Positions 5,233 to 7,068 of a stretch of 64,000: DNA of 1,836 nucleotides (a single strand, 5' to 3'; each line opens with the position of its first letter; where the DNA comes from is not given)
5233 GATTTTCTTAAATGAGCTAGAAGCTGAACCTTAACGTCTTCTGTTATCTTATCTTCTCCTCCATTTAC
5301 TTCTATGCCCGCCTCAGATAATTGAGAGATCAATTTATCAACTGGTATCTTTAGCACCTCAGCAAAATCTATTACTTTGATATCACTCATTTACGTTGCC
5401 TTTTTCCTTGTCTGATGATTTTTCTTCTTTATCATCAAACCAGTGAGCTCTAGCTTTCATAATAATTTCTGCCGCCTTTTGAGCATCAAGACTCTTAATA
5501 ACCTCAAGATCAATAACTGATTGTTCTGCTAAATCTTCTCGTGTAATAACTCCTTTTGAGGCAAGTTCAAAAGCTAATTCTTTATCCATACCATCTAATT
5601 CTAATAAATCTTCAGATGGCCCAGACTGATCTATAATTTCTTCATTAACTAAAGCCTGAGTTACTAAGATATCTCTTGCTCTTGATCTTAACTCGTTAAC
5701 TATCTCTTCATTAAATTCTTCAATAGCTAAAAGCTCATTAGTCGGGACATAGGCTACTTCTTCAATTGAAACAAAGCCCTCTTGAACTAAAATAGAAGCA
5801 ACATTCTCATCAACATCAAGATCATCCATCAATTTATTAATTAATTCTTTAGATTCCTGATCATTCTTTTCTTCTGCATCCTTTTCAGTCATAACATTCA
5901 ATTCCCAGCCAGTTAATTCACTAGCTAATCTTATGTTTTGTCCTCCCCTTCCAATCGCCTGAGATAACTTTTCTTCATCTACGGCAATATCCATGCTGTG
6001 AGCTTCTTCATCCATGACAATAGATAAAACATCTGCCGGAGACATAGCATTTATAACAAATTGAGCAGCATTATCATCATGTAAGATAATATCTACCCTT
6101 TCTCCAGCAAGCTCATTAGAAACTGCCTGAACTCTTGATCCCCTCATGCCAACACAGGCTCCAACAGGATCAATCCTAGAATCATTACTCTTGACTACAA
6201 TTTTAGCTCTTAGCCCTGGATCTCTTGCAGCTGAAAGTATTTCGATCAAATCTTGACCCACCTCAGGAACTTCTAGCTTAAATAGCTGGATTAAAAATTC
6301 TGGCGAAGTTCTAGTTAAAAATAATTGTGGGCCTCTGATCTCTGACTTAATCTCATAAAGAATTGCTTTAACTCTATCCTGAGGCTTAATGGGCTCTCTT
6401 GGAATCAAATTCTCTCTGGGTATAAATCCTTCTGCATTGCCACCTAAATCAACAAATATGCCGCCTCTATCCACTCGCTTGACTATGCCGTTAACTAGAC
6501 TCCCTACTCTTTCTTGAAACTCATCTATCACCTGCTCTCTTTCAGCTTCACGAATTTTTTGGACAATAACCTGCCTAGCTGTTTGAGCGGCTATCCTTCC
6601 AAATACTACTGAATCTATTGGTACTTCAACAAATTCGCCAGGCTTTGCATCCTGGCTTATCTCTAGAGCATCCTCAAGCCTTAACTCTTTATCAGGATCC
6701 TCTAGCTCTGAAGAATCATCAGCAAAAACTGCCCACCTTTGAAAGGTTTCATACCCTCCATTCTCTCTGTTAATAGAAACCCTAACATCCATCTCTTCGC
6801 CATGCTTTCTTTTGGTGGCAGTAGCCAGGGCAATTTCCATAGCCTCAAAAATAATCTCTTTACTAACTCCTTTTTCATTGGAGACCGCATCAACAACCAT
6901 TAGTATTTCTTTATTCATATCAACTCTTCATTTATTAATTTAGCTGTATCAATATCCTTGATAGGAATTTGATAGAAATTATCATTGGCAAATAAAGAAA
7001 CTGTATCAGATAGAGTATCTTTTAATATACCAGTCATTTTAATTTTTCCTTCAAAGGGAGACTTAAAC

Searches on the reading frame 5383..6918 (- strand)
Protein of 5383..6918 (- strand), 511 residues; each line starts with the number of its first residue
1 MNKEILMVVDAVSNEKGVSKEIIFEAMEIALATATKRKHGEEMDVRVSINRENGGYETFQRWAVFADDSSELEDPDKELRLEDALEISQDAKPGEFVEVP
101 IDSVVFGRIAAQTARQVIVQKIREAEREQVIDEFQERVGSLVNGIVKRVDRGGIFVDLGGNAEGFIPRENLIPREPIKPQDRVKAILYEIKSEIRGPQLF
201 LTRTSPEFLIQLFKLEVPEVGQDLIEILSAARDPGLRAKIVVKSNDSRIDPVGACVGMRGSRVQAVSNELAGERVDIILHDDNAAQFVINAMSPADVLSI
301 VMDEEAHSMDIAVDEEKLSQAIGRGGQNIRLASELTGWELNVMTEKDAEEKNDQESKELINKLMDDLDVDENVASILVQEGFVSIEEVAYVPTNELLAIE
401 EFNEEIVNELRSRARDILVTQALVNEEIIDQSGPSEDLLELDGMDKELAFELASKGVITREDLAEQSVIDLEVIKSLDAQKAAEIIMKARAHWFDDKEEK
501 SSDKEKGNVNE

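Call 38: list_cluster_members(proteins=[window:5383-6918:-, window:1524-2465:-, window:14781-16013:+, window:17126-18283:+])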
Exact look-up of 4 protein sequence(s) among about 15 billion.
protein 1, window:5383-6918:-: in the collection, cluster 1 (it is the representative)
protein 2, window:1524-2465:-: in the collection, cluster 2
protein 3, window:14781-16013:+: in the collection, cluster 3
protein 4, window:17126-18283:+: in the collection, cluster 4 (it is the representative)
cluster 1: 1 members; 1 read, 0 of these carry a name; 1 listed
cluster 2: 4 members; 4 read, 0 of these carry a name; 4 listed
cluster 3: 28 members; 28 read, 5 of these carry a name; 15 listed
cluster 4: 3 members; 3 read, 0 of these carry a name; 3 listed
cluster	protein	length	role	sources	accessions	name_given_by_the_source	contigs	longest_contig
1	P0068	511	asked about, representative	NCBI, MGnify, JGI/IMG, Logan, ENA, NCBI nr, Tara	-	-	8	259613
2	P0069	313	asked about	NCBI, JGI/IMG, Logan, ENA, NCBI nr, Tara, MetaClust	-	-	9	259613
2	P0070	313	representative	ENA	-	-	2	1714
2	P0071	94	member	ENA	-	-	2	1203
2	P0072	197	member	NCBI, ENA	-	-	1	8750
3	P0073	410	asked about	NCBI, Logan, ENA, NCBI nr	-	-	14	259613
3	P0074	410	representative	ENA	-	-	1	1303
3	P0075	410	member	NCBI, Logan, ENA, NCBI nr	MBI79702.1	MAG: aminopeptidase [Gammaproteobacteria bacterium] | aminopeptidase [Gammaproteobacteria bacterium]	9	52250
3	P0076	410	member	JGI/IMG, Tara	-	-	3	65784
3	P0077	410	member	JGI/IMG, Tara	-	strand:+ start:3461 stop:4693 length:1233 start_codon:yes stop_codon:yes ...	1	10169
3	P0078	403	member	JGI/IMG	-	Xaa-Pro aminopeptidase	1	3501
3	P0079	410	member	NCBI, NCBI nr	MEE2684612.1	MAG: Xaa-Pro peptidase family protein [Pseudomonadota bacterium] | Xaa-Pro peptidase family protein [Pseudomonadota bacterium]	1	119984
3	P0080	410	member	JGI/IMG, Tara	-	strand:+ start:3495 stop:4727 length:1233 start_codon:yes stop_codon:yes ...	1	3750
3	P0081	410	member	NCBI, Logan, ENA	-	-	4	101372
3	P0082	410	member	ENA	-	-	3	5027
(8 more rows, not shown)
